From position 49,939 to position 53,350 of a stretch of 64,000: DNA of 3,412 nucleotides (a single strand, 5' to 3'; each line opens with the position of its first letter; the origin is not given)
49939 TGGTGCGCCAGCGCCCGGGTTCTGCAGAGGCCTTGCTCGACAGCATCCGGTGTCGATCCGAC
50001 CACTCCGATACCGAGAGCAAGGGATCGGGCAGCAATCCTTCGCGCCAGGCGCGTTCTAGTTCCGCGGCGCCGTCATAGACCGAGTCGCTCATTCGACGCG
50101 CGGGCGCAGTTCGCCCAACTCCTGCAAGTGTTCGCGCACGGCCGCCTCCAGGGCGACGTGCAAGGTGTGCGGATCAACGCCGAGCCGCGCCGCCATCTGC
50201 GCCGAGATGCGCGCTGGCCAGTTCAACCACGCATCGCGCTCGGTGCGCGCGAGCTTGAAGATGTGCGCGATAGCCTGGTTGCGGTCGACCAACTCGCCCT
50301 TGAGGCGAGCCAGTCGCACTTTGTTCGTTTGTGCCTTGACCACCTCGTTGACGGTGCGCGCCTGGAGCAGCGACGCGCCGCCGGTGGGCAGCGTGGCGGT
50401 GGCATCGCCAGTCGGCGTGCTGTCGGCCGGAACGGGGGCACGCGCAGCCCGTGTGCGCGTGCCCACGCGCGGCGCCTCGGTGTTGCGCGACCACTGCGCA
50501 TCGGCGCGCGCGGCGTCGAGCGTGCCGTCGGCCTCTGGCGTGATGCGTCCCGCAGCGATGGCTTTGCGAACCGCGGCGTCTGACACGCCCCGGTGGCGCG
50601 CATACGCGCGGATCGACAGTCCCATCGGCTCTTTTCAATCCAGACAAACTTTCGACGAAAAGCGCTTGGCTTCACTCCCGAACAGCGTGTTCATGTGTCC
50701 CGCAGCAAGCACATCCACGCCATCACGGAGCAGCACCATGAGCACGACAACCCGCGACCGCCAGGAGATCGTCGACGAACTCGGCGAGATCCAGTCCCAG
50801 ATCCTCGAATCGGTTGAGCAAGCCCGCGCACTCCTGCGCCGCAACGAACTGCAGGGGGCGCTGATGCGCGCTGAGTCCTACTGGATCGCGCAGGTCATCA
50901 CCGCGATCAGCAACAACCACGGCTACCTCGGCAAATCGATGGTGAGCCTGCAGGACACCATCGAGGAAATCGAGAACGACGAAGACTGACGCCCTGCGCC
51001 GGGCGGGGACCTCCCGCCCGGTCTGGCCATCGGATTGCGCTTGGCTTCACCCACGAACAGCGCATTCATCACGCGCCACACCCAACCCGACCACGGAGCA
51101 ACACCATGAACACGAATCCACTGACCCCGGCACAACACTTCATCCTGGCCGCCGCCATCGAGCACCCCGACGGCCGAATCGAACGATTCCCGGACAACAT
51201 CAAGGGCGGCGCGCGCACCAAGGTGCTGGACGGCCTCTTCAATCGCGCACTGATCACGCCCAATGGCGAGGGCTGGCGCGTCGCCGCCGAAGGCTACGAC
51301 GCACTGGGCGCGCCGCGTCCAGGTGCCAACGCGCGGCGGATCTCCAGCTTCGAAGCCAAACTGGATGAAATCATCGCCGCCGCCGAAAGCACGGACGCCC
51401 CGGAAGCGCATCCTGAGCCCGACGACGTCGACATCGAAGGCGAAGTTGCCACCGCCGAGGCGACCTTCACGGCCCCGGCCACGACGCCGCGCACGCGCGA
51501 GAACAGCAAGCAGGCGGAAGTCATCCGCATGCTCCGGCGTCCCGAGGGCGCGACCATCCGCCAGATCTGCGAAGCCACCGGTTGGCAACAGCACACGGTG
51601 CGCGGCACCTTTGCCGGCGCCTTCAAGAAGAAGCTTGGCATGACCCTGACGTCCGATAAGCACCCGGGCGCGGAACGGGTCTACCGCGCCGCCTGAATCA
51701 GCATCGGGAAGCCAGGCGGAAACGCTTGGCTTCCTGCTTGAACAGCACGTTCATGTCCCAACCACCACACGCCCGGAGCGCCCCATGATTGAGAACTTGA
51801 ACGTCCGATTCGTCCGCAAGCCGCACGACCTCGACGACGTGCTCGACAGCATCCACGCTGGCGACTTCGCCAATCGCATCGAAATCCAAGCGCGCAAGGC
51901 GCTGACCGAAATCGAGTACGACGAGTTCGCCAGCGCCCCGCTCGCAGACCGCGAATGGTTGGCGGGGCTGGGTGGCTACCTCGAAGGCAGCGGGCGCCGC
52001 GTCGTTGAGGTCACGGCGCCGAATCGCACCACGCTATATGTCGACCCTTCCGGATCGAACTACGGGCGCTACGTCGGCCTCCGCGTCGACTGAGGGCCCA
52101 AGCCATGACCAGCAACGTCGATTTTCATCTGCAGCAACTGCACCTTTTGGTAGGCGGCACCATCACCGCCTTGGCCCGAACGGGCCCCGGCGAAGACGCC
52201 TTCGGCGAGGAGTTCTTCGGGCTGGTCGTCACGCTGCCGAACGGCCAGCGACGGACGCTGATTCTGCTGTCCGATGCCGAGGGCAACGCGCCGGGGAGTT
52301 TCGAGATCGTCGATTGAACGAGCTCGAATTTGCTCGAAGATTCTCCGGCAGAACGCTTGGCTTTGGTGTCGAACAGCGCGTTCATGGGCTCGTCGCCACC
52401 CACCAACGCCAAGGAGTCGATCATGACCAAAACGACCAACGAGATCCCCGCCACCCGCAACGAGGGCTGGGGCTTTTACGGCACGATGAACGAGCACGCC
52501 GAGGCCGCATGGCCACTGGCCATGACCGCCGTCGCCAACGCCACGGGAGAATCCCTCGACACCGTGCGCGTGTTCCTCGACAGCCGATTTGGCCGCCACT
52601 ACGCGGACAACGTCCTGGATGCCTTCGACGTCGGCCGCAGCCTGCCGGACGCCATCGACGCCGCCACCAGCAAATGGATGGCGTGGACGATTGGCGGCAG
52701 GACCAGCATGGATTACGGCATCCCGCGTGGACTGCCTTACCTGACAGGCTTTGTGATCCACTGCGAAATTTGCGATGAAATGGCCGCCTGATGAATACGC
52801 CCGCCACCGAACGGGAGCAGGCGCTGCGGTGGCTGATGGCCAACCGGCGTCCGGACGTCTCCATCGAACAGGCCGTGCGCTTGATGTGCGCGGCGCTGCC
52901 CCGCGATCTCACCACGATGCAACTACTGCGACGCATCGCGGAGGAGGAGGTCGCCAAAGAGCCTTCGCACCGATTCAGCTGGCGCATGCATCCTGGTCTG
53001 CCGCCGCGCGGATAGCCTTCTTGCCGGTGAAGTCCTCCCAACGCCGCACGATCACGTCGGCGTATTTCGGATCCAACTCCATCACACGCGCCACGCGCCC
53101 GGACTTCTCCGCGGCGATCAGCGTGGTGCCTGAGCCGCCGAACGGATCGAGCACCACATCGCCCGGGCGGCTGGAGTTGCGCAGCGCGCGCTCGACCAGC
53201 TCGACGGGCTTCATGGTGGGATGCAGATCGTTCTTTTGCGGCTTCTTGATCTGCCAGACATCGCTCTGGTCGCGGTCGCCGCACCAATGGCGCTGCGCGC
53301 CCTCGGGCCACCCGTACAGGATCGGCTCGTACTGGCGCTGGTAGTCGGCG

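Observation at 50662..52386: A roughly 34-nt conserved element repeated in front of four consecutive small phage genes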

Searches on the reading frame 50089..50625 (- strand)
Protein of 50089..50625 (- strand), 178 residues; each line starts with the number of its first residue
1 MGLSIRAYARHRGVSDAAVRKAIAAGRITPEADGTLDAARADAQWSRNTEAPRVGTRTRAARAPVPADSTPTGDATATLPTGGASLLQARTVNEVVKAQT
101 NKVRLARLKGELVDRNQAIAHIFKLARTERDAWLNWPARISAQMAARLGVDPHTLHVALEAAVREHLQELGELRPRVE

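Call 12: search_protein_families(library=pfam, proteins=[window:50089-50625:-], max_evalue=0.01)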
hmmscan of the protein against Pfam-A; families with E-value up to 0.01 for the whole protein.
window:50089-50625:- (178 aa): 0 families

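Call 23: search_protein_families(library=phrogs, proteins=[window:50089-50625:-], max_evalue=0.001)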
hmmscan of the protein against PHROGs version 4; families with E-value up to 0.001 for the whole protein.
window:50089-50625:- (178 aa): 1 family
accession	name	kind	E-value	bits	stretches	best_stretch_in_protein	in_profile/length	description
phrog_57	-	head and packaging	9.6e-33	114.7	1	1-176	11-175/199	terminase small subunit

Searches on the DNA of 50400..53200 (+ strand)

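Call 10: search_dna_similar(query=window:50600-53020:+, collection=phages, mode=distant, max_rows=30)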
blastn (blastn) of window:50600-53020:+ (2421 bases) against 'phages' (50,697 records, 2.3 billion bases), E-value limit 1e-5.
Records with a match: 6; places in all: 6; records where one place covers at least 80% of the query: 0.
Best place of each record, by identity: 60-80% 6.
By first word of the organism name: Ralstonia 3; Acidithiobacillus 3.
By host as written in the record: Ralstonia solanacearum 3; Acidithiobacillus caldus 2; Acidithiobacillus caldus ATCC 51756 1.
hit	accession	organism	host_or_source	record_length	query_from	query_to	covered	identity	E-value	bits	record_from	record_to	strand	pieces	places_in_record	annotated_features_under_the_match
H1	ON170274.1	Ralstonia phage YO163_3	Ralstonia solanacearum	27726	434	2170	35%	72.9%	3e-43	481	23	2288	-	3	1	record has no annotation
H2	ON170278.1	Ralstonia phage YO164_3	Ralstonia solanacearum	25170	434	2170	35%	72.9%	3e-43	481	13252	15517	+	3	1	record has no annotation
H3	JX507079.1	Acidithiobacillus phage AcaML1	Acidithiobacillus caldus ATCC 51756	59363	903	2170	23%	75.4%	6e-65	381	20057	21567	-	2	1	hypothetical protein (x5)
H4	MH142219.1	Acidithiobacillus phage AcaML1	Acidithiobacillus caldus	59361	903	2170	23%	75.4%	6e-65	381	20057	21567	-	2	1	record has no annotation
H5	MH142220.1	Acidithiobacillus phage AcaML1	Acidithiobacillus caldus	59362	903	2170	23%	75.4%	6e-65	381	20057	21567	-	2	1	record has no annotation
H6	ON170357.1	Ralstonia phage YO382_3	Ralstonia solanacearum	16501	62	387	13%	70.9%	1e-23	118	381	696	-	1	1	record has no annotation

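Call 13: get_annotated_region(hit=H3, flank=6000)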
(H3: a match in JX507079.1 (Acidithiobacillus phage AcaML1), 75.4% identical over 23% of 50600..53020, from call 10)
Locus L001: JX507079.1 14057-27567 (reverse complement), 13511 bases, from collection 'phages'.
description: Acidithiobacillus phage AcaML1, complete genome.
organism: Acidithiobacillus phage AcaML1 (NCBI taxid 1229761)
taxonomy: Viruses; Duplodnaviria; Heunggongvirae; Uroviricota; Caudoviricetes
host: Acidithiobacillus caldus ATCC 51756; source: -; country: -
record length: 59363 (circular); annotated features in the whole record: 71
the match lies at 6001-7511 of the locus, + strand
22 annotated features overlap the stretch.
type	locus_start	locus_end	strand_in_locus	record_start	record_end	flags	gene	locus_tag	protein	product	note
CDS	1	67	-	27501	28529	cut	-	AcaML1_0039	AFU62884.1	major capsid protein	Gp39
CDS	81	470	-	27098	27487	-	-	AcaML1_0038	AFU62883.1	hypothetical protein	Gp38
CDS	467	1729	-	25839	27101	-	-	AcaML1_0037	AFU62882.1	periplasmic serine proteases (ClpP class)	Gp37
CDS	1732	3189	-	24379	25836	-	-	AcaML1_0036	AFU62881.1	portal protein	Gp36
CDS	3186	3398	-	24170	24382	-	-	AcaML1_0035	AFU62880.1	hypothetical protein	Gp35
CDS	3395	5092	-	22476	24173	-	-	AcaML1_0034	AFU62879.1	packaging terminase large subunit gpA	Gp34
CDS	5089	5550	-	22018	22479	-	-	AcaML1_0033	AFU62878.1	putative terminase small subunit gpNu1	Gp33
CDS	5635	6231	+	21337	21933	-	-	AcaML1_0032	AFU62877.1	hypothetical protein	Gp32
CDS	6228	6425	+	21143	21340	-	-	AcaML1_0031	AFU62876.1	hypothetical protein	Gp31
CDS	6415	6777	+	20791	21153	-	-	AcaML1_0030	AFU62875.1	hypothetical protein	Gp30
CDS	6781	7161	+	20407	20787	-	-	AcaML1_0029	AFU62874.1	hypothetical protein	Gp29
CDS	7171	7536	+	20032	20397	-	-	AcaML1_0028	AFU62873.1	hypothetical protein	Gp28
CDS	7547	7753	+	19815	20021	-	-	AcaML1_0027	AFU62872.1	hypothetical protein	Gp27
CDS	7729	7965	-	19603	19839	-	-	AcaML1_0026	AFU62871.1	hypothetical protein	Gp26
CDS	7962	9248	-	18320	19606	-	-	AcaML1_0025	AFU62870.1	DNA modification methylase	Gp25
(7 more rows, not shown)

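Call 16: get_annotated_region(hit=H2, flank=6000)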
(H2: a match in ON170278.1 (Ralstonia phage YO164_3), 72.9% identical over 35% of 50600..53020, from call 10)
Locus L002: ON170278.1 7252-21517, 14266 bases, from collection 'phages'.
description: UNVERIFIED_ORG: Ralstonia phage YO164_3 sequence.
organism: Ralstonia phage YO164_3 (NCBI taxid 2935359)
taxonomy: Viruses; Duplodnaviria; Heunggongvirae; Uroviricota; Caudoviricetes
host: Ralstonia solanacearum; source: rose; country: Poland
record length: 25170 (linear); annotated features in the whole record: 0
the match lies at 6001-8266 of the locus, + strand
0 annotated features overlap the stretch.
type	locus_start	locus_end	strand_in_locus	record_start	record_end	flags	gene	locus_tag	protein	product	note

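Call 27: search_rna_families(source=window, start=50400, end=53200, threshold=evalue, max_evalue=10, show_alignments=3)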
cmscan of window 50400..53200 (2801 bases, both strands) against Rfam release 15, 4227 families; matches with E-value up to 10: 3.
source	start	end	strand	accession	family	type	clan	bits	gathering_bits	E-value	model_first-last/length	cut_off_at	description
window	53099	53179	-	RF03575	mir-rL1-14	Gene; miRNA;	-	19.7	60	2.7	1-87/87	no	mir-rL1-14 microRNA precursor family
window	50576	50599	+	RF01988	SECIS_2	Cis-reg;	-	17.9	70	6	1-55/55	no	Selenocysteine insertion sequence 2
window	52762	52812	+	RF01122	sR39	Gene; snRNA; snoRNA; CD-box;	-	15.8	50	0.82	1-56/56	no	Small nucleolar RNA sR39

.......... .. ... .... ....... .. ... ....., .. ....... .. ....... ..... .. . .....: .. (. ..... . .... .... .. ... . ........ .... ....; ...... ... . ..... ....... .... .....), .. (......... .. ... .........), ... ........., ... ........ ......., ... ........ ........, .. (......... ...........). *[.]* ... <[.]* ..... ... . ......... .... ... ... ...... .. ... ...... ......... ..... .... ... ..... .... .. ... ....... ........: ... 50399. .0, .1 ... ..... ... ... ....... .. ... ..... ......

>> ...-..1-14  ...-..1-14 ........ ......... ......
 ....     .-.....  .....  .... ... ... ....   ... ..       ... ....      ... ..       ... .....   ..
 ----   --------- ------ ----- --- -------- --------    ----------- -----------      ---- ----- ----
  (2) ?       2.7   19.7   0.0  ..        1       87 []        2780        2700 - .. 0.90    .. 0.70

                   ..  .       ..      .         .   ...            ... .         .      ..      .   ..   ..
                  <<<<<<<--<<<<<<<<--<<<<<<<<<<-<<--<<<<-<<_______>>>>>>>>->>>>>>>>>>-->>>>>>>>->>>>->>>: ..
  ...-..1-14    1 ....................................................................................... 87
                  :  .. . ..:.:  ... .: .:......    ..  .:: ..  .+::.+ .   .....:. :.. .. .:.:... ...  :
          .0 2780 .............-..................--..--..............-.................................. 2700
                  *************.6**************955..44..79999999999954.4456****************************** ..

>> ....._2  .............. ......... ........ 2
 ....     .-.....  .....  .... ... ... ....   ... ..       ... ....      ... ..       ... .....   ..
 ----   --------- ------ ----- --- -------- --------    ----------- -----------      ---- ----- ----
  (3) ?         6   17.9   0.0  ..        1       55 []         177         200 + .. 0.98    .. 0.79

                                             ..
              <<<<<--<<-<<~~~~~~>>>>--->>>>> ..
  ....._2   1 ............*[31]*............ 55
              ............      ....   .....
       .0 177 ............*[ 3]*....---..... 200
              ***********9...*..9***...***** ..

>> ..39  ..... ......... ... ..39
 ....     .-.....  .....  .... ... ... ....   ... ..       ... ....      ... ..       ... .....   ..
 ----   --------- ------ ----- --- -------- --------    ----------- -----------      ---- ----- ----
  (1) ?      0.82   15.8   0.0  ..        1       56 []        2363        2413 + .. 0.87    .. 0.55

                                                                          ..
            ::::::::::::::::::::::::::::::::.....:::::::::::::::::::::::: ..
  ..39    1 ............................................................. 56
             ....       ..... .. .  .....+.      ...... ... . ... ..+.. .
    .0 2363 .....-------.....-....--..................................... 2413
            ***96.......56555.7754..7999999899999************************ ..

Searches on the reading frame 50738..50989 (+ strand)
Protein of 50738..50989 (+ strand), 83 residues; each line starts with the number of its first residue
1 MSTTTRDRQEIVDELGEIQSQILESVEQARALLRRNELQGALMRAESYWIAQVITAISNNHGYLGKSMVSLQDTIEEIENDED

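Call 12: search_protein_families(library=pfam, proteins=[window:50738-50989:+], max_evalue=0.01)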
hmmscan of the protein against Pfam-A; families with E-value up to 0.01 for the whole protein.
window:50738-50989:+ (83 aa): 1 family
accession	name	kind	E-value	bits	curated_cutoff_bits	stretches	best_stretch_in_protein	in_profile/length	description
PF16677.11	GP3_package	-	0.0082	16.7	29.4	0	19-67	58-103/105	DNA-packaging protein gp3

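Call 23: search_protein_families(library=phrogs, proteins=[window:50738-50989:+], max_evalue=0.001)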
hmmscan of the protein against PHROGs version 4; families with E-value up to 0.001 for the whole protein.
window:50738-50989:+ (83 aa): 0 families
